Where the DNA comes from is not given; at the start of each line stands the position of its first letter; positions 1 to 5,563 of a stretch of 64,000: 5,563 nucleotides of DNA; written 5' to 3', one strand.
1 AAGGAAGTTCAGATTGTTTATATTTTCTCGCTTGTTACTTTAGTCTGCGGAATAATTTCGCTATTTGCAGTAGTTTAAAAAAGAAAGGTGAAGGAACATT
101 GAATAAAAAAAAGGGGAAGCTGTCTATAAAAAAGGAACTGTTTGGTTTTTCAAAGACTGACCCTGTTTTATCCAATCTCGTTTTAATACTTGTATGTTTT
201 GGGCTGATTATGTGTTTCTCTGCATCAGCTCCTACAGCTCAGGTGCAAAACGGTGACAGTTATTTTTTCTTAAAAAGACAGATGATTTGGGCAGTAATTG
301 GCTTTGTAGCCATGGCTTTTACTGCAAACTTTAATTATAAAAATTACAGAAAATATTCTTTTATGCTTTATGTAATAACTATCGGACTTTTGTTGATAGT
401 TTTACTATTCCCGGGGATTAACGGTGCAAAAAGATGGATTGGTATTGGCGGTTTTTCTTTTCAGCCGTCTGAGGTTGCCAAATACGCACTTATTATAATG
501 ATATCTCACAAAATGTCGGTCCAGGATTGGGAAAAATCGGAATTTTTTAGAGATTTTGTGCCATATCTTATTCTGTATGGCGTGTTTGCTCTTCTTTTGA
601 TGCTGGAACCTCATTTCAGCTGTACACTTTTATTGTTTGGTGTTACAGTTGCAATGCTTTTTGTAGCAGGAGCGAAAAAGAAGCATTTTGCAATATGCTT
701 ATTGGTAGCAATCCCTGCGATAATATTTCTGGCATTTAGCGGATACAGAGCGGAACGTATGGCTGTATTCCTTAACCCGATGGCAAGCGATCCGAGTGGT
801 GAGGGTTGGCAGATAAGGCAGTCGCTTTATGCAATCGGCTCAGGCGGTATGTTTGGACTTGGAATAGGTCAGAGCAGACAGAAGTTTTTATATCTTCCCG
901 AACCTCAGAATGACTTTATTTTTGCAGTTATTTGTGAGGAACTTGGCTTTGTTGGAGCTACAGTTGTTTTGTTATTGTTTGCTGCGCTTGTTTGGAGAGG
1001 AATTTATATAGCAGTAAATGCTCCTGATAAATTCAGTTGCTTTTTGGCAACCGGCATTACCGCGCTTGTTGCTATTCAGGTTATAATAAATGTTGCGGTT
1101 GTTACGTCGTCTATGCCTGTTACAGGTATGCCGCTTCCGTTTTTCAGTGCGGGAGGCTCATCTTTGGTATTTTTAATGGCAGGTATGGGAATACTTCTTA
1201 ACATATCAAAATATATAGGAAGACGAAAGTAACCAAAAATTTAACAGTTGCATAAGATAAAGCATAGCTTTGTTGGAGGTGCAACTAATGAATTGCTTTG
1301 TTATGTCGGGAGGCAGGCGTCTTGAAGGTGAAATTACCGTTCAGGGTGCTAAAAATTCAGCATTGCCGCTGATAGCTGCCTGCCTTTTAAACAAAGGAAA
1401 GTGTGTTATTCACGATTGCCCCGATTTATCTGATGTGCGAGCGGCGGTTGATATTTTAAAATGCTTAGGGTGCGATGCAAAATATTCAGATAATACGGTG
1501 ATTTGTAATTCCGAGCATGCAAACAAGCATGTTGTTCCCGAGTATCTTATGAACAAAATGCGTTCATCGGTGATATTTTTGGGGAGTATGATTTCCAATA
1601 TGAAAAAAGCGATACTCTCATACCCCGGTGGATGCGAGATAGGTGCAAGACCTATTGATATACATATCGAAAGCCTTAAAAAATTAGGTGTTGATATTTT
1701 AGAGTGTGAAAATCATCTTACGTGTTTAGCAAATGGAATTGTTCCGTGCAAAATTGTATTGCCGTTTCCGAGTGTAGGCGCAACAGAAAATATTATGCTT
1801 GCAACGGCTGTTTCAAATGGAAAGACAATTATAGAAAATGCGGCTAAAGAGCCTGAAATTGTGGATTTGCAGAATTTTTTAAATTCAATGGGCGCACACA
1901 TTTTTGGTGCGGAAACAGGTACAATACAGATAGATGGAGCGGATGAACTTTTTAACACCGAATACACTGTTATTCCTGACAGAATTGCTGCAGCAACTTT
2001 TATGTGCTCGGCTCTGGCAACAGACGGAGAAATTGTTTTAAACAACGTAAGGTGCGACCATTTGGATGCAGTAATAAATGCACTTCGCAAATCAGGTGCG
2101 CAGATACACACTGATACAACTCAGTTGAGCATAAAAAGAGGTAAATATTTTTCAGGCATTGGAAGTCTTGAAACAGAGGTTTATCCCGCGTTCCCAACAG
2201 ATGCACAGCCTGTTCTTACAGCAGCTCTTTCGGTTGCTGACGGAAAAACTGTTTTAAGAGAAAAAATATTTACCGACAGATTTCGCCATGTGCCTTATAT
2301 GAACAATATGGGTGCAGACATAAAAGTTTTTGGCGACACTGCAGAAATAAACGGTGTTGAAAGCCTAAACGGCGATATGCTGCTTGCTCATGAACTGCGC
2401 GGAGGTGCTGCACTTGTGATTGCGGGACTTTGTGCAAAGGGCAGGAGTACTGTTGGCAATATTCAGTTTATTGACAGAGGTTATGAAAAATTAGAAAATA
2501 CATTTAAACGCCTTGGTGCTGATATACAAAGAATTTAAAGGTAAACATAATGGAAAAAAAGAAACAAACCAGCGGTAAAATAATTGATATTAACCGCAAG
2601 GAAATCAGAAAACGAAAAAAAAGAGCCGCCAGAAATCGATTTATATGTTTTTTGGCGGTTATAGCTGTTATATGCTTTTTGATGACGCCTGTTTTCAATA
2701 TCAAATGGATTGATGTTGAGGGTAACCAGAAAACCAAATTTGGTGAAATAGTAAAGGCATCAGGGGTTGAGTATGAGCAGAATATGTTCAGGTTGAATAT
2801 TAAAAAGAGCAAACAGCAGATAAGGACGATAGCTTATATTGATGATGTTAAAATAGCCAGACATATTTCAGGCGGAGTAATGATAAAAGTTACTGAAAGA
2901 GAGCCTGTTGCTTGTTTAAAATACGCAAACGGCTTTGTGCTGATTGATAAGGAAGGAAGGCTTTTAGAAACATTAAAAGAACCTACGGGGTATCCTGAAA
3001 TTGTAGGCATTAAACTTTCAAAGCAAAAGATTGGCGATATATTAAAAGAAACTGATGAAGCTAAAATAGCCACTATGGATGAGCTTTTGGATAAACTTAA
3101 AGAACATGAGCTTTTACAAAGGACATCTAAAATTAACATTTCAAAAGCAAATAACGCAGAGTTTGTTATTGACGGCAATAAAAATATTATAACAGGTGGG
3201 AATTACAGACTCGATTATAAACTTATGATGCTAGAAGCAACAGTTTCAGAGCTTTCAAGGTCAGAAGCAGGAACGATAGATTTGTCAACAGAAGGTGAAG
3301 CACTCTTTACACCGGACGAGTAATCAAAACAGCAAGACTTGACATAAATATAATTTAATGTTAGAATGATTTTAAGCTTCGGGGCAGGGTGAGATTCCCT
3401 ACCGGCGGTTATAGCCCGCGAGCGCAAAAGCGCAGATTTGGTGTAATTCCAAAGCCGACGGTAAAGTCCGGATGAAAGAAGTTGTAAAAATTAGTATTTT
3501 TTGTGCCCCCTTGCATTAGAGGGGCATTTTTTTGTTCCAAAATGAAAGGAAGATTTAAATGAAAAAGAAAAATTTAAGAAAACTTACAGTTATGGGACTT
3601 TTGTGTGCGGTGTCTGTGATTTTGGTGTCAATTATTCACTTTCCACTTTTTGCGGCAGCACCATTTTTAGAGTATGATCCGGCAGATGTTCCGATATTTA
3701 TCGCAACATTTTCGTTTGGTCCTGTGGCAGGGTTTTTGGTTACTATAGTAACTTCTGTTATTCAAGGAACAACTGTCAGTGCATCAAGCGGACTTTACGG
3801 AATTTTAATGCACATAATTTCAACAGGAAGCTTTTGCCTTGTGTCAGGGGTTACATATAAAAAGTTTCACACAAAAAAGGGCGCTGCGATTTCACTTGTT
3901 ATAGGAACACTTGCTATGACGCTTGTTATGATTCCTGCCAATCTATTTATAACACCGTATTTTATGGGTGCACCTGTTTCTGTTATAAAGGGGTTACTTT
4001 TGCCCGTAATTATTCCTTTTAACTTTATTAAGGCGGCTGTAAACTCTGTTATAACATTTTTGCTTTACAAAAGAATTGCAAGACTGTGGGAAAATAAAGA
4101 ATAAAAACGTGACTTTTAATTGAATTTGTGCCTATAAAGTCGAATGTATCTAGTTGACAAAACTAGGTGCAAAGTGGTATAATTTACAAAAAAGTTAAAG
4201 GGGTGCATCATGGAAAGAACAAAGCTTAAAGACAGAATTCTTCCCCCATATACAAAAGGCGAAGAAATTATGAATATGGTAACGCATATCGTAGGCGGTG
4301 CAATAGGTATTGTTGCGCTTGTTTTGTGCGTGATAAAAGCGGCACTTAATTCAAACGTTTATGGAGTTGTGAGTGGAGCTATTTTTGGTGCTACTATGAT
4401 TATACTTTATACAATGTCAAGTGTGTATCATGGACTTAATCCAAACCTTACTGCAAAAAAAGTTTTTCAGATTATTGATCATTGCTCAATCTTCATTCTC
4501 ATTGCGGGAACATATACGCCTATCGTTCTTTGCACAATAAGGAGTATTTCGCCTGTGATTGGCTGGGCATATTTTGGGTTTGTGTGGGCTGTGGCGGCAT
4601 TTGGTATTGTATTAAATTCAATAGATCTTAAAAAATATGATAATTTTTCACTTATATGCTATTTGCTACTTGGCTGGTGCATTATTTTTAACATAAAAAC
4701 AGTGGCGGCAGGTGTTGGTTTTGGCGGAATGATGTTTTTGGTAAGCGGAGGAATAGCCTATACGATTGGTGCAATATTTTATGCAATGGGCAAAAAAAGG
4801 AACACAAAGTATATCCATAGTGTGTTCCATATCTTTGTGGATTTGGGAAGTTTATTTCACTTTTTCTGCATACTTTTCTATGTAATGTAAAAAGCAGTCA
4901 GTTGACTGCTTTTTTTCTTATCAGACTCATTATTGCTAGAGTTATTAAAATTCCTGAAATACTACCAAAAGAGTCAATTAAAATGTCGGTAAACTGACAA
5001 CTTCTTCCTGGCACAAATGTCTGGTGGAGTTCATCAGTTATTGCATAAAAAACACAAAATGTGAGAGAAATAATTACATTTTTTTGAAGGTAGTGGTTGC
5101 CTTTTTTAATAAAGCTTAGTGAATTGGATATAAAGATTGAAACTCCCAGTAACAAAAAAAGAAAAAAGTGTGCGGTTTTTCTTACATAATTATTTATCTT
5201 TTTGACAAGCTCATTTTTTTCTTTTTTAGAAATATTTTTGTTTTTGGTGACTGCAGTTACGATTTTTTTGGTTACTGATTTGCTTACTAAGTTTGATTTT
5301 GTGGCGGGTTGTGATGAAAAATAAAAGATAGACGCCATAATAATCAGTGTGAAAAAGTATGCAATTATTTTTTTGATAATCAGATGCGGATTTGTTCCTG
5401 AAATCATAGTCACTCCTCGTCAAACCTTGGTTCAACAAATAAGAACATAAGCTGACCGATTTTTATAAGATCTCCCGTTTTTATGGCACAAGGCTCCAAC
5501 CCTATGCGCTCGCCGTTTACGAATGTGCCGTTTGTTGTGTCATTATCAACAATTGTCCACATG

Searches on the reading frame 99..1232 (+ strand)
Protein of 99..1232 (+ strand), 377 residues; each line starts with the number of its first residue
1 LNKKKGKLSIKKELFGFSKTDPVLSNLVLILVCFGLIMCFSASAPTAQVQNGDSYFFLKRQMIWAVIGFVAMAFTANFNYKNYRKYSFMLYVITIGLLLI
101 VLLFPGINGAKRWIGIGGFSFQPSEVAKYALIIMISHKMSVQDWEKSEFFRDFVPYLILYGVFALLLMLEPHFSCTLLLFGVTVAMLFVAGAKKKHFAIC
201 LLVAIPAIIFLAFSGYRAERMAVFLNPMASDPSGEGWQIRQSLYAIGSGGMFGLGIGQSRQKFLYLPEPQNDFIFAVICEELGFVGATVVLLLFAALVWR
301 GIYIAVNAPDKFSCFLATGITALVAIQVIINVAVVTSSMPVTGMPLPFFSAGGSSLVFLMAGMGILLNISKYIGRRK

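Call 55: search_protein_families(library=pfam, proteins=[window:99-1232:+], max_evalue=0.00001)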
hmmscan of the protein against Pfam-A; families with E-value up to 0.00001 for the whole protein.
window:99-1232:+ (377 aa): 1 family
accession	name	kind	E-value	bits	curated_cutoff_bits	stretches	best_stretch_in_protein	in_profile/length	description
PF01098.24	FTSW_RODA_SPOVE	-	8.6e-107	357.6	26.4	1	27-372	7-353/356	Cell cycle protein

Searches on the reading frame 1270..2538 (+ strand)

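Call 55: search_protein_families(library=pfam, proteins=[window:1270-2538:+], max_evalue=0.00001)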
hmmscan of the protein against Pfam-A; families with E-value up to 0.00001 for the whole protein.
window:1270-2538:+ (422 aa): 1 family
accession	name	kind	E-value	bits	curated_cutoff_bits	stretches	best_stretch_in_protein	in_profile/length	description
PF00275.25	EPSP_synthase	-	5.4e-84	282.8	22.8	1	14-411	3-416/417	EPSP synthase (3-phosphoshikimate 1-carboxyvinyltransferase)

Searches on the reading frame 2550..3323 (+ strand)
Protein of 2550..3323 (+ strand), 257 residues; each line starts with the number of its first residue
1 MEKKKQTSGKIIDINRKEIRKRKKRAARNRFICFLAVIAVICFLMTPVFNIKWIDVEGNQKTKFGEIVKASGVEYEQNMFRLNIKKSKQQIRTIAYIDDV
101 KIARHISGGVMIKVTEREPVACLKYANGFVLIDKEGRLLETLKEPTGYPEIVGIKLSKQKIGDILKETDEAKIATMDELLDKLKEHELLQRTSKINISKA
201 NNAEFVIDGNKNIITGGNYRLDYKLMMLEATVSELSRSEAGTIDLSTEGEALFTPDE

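Call 55: search_protein_families(library=pfam, proteins=[window:2550-3323:+], max_evalue=0.00001)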
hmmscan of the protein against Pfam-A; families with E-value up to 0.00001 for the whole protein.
window:2550-3323:+ (257 aa): 1 family
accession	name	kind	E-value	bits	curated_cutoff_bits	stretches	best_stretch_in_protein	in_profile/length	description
PF08478.15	POTRA_1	-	7e-12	45.9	23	1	49-117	1-69/69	POTRA domain, FtsQ-type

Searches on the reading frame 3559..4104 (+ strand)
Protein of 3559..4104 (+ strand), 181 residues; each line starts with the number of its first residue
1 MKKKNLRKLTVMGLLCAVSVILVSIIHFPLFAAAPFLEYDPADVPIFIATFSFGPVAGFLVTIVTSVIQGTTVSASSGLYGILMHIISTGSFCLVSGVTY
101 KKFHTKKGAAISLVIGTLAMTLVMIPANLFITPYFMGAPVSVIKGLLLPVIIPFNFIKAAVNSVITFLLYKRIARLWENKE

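Call 55: search_protein_families(library=pfam, proteins=[window:3559-4104:+], max_evalue=0.00001)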
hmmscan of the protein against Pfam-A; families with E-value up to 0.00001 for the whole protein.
window:3559-4104:+ (181 aa): 2 families
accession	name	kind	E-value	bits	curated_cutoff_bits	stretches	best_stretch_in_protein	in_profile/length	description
PF12822.12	ECF_trnsprt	-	1.1e-22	81.3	30.7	1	7-170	1-169/169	ECF transporter, substrate-specific component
PF07155.17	ECF-ribofla_trS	-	1.7e-09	38.4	26.7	1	5-174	3-171/172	ECF-type riboflavin transporter, S component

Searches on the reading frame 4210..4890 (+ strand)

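Call 55: search_protein_families(library=pfam, proteins=[window:4210-4890:+], max_evalue=0.00001)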
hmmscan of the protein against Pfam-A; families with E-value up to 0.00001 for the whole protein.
window:4210-4890:+ (226 aa): 1 family
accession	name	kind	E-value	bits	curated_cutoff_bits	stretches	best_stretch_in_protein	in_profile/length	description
PF03006.26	HlyIII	-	1.3e-38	133.4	26.2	1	17-218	4-224/224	Haemolysin-III related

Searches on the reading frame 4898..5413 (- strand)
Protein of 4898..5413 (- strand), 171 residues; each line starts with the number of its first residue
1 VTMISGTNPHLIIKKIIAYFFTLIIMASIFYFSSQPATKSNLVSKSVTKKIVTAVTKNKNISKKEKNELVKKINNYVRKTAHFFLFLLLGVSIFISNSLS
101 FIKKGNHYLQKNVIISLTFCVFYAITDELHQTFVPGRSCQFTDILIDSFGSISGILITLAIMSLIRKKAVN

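Call 55: search_protein_families(library=pfam, proteins=[window:4898-5413:-], max_evalue=0.00001)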
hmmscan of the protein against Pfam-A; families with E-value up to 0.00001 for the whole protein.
window:4898-5413:- (171 aa): 1 family
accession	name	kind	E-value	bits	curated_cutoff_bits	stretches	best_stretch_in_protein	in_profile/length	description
PF04892.17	VanZ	-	1.4e-21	77.8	30.1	1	20-159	3-123/126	VanZ like family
